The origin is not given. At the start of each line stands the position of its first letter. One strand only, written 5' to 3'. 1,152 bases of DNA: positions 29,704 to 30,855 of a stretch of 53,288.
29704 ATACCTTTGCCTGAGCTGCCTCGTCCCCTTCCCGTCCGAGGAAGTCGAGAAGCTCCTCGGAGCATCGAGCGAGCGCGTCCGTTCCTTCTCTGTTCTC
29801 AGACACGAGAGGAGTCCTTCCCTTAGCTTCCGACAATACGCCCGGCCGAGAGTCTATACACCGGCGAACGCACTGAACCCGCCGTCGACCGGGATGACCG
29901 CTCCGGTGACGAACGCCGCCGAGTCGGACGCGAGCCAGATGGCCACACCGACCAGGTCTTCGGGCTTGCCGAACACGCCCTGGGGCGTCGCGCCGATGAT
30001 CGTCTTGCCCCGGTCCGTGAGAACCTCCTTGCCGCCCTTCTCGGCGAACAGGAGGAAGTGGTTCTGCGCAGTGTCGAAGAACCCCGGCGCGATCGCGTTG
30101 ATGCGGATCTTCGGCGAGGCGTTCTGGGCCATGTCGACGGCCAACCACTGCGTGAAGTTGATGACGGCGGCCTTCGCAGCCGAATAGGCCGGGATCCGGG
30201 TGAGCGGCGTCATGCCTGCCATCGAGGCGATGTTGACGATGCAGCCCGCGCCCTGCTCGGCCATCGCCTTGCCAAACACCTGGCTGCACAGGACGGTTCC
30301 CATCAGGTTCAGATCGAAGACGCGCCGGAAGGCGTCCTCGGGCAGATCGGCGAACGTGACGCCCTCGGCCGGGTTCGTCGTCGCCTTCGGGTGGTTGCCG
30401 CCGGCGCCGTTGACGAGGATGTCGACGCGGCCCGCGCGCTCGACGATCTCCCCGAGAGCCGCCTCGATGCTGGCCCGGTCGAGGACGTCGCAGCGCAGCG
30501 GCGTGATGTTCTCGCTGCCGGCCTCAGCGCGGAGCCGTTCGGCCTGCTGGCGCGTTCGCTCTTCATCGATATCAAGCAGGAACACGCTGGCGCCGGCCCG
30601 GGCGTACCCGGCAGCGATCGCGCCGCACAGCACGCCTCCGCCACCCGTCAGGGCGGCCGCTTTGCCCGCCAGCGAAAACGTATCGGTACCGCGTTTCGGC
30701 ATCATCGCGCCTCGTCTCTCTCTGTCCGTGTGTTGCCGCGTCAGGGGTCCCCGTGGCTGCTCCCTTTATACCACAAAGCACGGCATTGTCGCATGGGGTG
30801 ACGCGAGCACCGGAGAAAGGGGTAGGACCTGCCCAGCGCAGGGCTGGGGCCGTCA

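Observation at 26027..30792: Hexuronate/inositol-type enzymes apparently co-transcribed with HDOD and flgM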

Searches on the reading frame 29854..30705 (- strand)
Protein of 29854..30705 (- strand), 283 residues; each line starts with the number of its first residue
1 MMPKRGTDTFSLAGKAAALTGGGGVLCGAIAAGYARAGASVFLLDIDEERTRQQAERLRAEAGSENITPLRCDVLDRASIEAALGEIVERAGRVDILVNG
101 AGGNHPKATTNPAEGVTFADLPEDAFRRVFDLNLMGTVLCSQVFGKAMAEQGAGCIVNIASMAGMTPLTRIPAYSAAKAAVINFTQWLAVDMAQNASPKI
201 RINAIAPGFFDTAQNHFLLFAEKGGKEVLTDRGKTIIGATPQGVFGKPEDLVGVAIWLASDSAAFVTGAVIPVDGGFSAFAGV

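Call 3: search_protein_families(library=pfam, proteins=[window:29854-30705:-], max_evalue=0.01)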
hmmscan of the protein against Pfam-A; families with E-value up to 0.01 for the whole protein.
window:29854-30705:- (283 aa): 3 families
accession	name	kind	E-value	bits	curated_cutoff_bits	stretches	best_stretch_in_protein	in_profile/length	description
PF13561.12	adh_short_C2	-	9.1e-50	169.9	27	1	29-278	11-236/236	Enoyl-(Acyl carrier protein) reductase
PF00106.31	adh_short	-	1.3e-47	162.3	26.6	1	15-215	1-187/195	short chain dehydrogenase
PF08659.16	KR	-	2.3e-05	24.8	22.6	1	19-187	5-162/180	KR domain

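Call 7: search_protein_families(library=ncbifam, proteins=[window:29854-30705:-], max_evalue=0.001)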
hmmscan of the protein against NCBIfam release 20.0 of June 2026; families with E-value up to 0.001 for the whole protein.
window:29854-30705:- (283 aa): 225 families (the best 25 are shown)
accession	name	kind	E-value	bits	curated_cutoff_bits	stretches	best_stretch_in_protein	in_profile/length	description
NF006132.0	PRK08277.1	subfamily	7.4e-100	333.9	281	1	9-283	5-280/280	D-mannonate oxidoreductase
NF005559.1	PRK07231.1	subfamily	1.3e-55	188.6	215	1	12-277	2-247/249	glucose 1-dehydrogenase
NF006070.0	PRK08213.1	subfamily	7e-53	179.8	279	1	8-279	6-258/259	gluconate 5-dehydrogenase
NF004198.0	PRK05653.1-3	equivalog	1.8e-49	168.4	296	1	11-277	4-246/248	3-oxoacyl-ACP reductase FabG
NF009466.0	PRK12826.1-2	subfamily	9.8e-49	166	222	1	16-277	5-244/248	3-oxoacyl-ACP reductase FabG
NF004791.0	PRK06138.1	equivalog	1.2e-47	162.3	312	1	11-279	2-251/252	SDR family oxidoreductase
NF005309.0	PRK06841.1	subfamily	1.5e-46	158.9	286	1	8-278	9-253/255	GolD/DthD family dehydrogenase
NF005472.0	PRK07067.1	equivalog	1e-44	153.1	338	1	12-276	4-253/257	L-iditol 2-dehydrogenase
NF052558.1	MBtsdlDhBudC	equivalog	1e-44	153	270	1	13-282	2-246/250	meso-2,3-butanediol dehydrogenase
NF005488.0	PRK07097.1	equivalog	2.5e-44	151.4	369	1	8-282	4-262/266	gluconate 5-dehydrogenase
NF004818.0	PRK06172.1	equivalog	3.1e-44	151.2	336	1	11-279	4-252/253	SDR family oxidoreductase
NF005067.0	PRK06484.1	equivalog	7.2e-44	150.2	713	1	14-282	9-256/524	short chain dehydrogenase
NF053701.1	CsHdxCHCADhChcB2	equivalog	1.4e-43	149.2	350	1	12-279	1-244/245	cis-4-hydroxycyclohexanecarboxylate dehydrogenase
TIGR01832.1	kduD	equivalog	2.8e-43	148.2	338.85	1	10-278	1-246/248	2-dehydro-3-deoxy-D-gluconate 5-dehydrogenase KduD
NF005390.0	PRK06935.1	equivalog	4.6e-43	147.4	369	1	7-277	8-255/258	2-dehydro-3-deoxy-D-gluconate 5-dehydrogenase KduD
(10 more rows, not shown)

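Call 74: search_solved_structures(query=window:29854-30705:-, max_evalue=1e-30)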
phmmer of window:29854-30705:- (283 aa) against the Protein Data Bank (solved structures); distinct sequences matched with E-value up to 1e-30: 7.
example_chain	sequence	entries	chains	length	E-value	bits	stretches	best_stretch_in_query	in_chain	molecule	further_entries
4wuv_A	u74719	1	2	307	2.2e-58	200.9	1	11-283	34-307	2-hydroxycyclohexanecarboxyl-CoA dehydrogenase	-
3cxr_A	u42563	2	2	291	3.7e-34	121.5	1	6-282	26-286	Dehydrogenase with different specificities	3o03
1vl8_A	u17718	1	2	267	4.7e-34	121.2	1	8-279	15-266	Gluconate 5-dehydrogenase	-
4z9x_A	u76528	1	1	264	2.2e-31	112.4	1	9-282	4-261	Gluconate 5-dehydrogenase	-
8sy8_A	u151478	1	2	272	2.7e-31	112.1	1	13-277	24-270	4-formylbenzenesulfonate dehydrogenase TsaC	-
4jro_A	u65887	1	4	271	4.4e-31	111.4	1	9-277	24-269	FabG protein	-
4ni5_A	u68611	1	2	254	5.1e-31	111.2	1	14-279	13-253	Oxidoreductase, short-chain dehydrogenase/reductase family protein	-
